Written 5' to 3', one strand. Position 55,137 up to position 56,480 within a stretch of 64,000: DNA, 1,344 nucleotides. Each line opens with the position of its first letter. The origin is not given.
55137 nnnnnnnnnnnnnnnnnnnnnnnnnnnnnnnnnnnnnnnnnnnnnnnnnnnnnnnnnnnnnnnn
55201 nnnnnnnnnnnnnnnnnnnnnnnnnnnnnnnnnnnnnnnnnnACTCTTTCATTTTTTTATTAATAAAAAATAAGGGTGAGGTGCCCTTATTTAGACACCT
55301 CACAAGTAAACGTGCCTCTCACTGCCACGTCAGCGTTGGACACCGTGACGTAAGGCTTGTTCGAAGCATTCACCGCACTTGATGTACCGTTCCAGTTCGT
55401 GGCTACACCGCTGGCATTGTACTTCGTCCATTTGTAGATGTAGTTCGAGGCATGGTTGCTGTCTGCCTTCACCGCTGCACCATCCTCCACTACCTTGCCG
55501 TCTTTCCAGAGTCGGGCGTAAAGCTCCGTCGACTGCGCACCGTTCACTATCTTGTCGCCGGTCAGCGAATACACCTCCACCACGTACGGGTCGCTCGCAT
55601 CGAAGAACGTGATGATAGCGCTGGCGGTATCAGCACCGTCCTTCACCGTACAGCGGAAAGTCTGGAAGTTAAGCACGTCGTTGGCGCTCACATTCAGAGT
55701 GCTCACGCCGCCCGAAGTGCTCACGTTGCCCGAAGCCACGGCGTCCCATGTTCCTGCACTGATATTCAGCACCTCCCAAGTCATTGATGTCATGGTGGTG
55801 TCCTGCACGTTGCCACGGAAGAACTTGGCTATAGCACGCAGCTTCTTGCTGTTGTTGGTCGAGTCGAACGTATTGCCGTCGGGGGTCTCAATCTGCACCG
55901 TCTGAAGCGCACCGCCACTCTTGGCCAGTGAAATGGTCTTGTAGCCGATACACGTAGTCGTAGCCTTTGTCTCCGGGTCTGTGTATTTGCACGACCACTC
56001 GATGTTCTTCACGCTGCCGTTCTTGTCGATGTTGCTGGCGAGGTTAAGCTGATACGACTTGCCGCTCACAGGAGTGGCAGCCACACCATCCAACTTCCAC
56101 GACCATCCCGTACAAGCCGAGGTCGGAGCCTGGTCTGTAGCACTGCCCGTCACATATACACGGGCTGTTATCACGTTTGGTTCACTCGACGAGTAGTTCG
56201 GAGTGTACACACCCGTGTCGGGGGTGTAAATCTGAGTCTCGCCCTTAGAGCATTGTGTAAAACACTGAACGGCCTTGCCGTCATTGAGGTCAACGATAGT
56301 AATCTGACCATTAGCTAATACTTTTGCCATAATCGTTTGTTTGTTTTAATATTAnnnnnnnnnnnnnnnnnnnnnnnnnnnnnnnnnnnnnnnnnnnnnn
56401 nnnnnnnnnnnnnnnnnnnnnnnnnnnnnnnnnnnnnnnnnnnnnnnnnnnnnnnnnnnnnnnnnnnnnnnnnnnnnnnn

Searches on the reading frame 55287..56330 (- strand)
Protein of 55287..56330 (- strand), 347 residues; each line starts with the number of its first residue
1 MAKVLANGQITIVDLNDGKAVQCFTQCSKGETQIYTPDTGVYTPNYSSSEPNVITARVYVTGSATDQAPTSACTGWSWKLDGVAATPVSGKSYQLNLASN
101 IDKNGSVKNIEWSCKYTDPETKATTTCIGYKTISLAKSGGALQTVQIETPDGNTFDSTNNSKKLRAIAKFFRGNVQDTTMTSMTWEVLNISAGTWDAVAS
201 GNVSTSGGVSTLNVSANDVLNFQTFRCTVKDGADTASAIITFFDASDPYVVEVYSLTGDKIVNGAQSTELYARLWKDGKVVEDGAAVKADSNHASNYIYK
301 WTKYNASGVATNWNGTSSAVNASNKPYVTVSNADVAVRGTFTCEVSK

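Call 17: search_protein_families(library=phrogs, proteins=[window:55287-56330:-], max_evalue=0.01)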
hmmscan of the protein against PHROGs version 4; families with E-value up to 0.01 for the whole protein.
window:55287-56330:- (347 aa): 1 family
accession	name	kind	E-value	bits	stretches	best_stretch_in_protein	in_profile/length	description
phrog_3267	-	tail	2.3e-59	202.4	1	1-347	1-368/369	tail protein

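Call 21: search_dna_similar(query=window:55287-56330:-, collection=plasmids, mode=protein, max_evalue=0.001)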
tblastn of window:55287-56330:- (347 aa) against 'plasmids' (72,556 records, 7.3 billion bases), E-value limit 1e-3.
Records with a match: 9; places in all: 9; records where one place covers at least 80% of the query: 7.
Best place of each record, by identity: <60% 9.
By first word of the organism name: Bacillus 3; Vagococcus 3; Peribacillus 2; Cytobacillus 1.
By predicted mobility (MOB-suite, as given by PLSDB): non-mobilizable 9.
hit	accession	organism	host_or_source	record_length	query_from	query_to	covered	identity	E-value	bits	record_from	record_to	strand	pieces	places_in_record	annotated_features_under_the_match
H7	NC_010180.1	Bacillus mycoides KBAB4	-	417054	1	346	100%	27.9%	2e-8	121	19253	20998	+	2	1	hypothetical protein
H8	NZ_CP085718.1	Peribacillus asahii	single cell,soil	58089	4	347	91%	29.5%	3e-10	127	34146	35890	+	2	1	hypothetical protein (x2)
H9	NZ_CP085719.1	Peribacillus asahii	single cell,soil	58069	4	347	91%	29.5%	8e-10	126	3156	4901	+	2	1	hypothetical protein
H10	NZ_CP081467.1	Vagococcus fluvialis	Halichondria panicea,isolate,marine ...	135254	1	345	99%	24.5%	2e-12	76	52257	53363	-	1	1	hypothetical protein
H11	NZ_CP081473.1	Vagococcus fluvialis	Hymeniacidon perlevis,isolate,marine ...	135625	1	345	99%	24.5%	2e-12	76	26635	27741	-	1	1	hypothetical protein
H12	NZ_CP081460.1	Vagococcus fluvialis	Hymeniacidon perlevis,isolate,marine ...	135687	1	345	99%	24.5%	2e-12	76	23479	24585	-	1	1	hypothetical protein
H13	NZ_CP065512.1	Cytobacillus oceanisediminis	Soil in kangaroo area of zoo,cell ...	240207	1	346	84%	27.5%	5e-8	111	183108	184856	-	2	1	hypothetical protein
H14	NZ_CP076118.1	Bacillus amyloliquefaciens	Apostichopus japonicus,cell culture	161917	4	88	24%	35.3%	2e-4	51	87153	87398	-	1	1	hypothetical protein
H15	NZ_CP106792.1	Bacillus subtilis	chicken,pure culture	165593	4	88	24%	35.3%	2e-4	51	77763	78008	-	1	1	hypothetical protein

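Call 22: search_dna_similar(query=window:55287-56330:-, collection=phages, mode=protein, max_evalue=0.001)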
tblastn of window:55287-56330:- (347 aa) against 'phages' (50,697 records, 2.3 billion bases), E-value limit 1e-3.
Records with a match: 170; places in all: 175; records where one place covers at least 80% of the query: 94.
Best place of each record, by identity: <60% 170.
By first word of the organism name: Bacillus 110; Streptococcus 20; Bacteriophage 12; Lactococcus 10; phage 5; Enterococcus 5; Blautia 3; Faecalimonas 2; Acutalibacteraceae 1; Aerococcus 1; and 1 more.
By host as written in the record: - 23; Bacillus subtilis 15; Bacillus cereus 14; Bacillus anthracis Sterne 12; Bacillus subtilis BEST7003 10; Bacillus anthracis 7; Streptococcus thermophilus 4; Bacillus pumilus GR8 4; and 51 more.
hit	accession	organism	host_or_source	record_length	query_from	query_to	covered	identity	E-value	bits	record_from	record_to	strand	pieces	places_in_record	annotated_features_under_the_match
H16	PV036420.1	phage NatCom_9287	human feces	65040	6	346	98%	29.6%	2e-25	113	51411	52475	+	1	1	tail protein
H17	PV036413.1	Acutalibacteraceae phage NatCom_991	Acutalibacteraceae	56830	6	346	98%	29.0%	1e-24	110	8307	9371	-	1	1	tail protein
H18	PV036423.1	phage NatCom_17901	human feces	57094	6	346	98%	28.8%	5e-25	112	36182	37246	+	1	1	tail protein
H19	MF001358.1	Enterococcus phage EF1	Enterococcus faecalis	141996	5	345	98%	28.2%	8e-16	84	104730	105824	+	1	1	hypothetical protein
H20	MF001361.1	Enterococcus phage EF5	Enterococcus faecalis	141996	5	345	98%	28.2%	8e-16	84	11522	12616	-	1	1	hypothetical protein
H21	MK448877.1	Streptococcus phage Javan220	Streptococcus equinus Sb20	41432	4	346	99%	27.7%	3e-15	132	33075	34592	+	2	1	hypothetical protein | capsid and scaffold protein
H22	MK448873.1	Streptococcus phage Javan202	Streptococcus equinus ES1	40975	4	345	99%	27.6%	4e-22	103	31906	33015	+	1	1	hypothetical protein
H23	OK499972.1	Bacillus phage vB_BanS_Chewbecca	Bacillus anthracis Sterne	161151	4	347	99%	27.4%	2e-25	113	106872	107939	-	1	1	hypothetical protein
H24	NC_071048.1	Bacillus phage vB_BanS_Chewbecca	Bacillus anthracis Sterne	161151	4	347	99%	27.4%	2e-25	113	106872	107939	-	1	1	tail protein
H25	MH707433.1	Bacillus phage BSP18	Bacillus subtilis KACC 17797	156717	5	346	99%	27.5%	7e-22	102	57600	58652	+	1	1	putative tail fiber 2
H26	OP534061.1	Enterococcus phage H1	Enterococcus faecium 374iF1 (22)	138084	5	345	98%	27.5%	5e-15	82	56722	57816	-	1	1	hypothetical protein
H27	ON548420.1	Bacillus phage vB_BanS-Thrax4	Bacillus anthracis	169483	4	347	99%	27.2%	5e-25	112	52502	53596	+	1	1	hypothetical protein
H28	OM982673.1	Bacillus phage SBSphiJ6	Bacillus subtilis BEST7003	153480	5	346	99%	27.3%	1e-21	102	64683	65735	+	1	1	hypothetical protein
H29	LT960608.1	Bacillus phage SBSphiJ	Bacillus subtilis BEST7003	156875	5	346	99%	27.3%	1e-21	102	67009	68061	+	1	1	record has no annotation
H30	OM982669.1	Bacillus phage SBSphiJ2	Bacillus subtilis BEST7003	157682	5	346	99%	27.3%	1e-21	102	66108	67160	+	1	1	hypothetical protein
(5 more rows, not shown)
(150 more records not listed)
